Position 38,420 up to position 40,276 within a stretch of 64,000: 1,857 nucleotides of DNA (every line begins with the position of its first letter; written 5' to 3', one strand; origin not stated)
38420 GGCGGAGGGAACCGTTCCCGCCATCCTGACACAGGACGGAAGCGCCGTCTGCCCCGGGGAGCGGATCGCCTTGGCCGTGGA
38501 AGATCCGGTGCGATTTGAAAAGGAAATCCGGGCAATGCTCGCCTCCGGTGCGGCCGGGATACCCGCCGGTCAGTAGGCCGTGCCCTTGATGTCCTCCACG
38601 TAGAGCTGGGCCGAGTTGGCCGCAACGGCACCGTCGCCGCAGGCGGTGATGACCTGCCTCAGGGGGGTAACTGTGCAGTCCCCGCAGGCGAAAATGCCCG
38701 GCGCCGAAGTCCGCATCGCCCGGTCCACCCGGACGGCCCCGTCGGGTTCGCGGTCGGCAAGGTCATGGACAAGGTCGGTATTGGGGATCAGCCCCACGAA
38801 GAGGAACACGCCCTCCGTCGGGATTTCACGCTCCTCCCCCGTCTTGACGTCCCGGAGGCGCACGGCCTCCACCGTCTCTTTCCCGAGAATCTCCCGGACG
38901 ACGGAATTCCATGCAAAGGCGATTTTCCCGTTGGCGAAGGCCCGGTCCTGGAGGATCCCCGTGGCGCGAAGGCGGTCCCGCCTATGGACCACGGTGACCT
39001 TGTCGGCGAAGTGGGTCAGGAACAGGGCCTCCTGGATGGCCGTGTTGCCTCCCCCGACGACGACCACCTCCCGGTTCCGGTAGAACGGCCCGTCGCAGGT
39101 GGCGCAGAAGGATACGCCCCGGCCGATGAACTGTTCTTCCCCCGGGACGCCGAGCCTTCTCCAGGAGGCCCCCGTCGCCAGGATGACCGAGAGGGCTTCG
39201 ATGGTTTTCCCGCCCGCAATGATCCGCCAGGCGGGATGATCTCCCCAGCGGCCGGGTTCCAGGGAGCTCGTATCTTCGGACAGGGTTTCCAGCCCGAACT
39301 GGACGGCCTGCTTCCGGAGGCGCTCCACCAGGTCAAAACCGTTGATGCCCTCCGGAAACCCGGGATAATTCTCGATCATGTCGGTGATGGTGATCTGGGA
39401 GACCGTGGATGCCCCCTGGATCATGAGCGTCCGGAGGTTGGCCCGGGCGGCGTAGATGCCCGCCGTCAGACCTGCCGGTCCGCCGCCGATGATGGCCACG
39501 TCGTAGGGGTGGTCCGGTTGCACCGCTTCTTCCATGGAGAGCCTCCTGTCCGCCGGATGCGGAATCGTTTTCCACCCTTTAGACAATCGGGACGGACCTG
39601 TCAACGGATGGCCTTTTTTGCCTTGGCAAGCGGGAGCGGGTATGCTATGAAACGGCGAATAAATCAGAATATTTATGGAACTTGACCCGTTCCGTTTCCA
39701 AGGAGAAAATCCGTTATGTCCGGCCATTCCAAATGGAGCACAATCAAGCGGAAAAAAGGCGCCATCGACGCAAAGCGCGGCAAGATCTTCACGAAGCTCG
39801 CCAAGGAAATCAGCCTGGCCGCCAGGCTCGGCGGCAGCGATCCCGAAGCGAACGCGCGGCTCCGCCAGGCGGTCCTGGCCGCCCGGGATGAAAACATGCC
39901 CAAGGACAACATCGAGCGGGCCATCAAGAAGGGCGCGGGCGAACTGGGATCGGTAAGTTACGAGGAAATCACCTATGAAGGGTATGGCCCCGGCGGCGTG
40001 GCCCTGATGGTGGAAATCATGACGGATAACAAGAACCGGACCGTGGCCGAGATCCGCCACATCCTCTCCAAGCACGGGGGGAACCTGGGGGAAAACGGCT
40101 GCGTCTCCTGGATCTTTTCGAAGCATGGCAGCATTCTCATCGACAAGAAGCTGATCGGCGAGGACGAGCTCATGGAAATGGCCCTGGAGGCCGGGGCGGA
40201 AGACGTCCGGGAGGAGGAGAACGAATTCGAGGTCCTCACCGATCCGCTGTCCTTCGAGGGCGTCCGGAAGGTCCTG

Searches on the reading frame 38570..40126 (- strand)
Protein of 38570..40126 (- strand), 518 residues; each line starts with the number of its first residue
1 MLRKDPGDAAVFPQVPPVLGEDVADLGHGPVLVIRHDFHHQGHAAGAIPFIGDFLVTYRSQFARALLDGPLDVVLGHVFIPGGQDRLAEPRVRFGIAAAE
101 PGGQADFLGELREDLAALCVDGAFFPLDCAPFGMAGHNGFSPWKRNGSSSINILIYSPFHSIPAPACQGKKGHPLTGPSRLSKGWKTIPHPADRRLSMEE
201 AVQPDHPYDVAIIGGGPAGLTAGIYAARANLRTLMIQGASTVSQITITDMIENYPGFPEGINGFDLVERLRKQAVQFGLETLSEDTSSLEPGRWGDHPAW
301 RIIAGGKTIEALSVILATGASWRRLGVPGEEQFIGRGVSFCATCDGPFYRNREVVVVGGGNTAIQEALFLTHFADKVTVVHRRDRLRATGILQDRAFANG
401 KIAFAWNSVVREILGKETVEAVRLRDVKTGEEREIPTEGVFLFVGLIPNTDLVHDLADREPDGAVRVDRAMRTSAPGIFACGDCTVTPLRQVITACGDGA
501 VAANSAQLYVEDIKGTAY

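Call 62: search_protein_families(library=ncbifam, proteins=[window:38570-40126:-], max_evalue=1e-10)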
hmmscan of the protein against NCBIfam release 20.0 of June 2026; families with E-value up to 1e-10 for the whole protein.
window:38570-40126:- (518 aa): 17 families
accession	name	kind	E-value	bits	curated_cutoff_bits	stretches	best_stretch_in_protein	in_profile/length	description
TIGR01292.1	TRX_reduct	equivalog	2.9e-111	371.1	343.45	1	208-509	1-299/300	thioredoxin-disulfide reductase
TIGR03143.1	AhpF_homolog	hypoth_equivalog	2.3e-83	280.7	687.65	1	208-514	5-312/555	putative alkyl hydroperoxide reductase F subunit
TIGR03140.1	AhpF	equivalog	1.1e-77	261.7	502.9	1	198-506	203-508/515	alkyl hydroperoxide reductase subunit F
NF007614.0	PRK10262.1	equivalog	2.1e-63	214.4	644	1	210-513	9-317/321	thioredoxin-disulfide reductase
TIGR04018.1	Bthiol_YpdA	hypoth_equivalog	8.2e-22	77.4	339.9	1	299-485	102-289/316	YpdA family putative bacillithiol disulfide reductase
TIGR01350.1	lipoamide_DH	equivalog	5.1e-19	68.3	408.8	1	307-505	128-328/461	dihydrolipoyl dehydrogenase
NF009410.0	PRK12771.1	subfamily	3.3e-17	62.3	516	1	314-511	227-446/566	NAD(P)-binding protein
TIGR02053.1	MerA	equivalog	5.2e-17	62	454.45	1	305-506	123-328/465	mercury(II) reductase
NF009409.0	PRK12770.1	subfamily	2.7e-16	59.6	343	1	296-511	104-351/360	putative glutamate synthase subunit beta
TIGR01316.1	gltA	equivalog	1e-15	57.5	471.75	1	342-509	263-448/449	NADPH-dependent glutamate synthase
NF005883.0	PRK07845.1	equivalog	3e-13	49.6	479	0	308-498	137-328/466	NAD(P)H-quinone dehydrogenase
NF009454.0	PRK12814.1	equivalog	2.8e-12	45.8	916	0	204-512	190-502/657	putative NADPH-dependent glutamate synthase small subunit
NF004943.0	PRK06292.2-1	equivalog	5.2e-12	45.3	432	0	311-485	132-308/456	dihydrolipoyl dehydrogenase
NF004947.0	PRK06292.2-5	equivalog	1e-11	44.4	592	1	304-485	125-310/474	dihydrolipoyl dehydrogenase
NF004945.0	PRK06292.2-3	equivalog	1.7e-11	43.7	494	0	309-488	128-308/457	dihydrolipoyl dehydrogenase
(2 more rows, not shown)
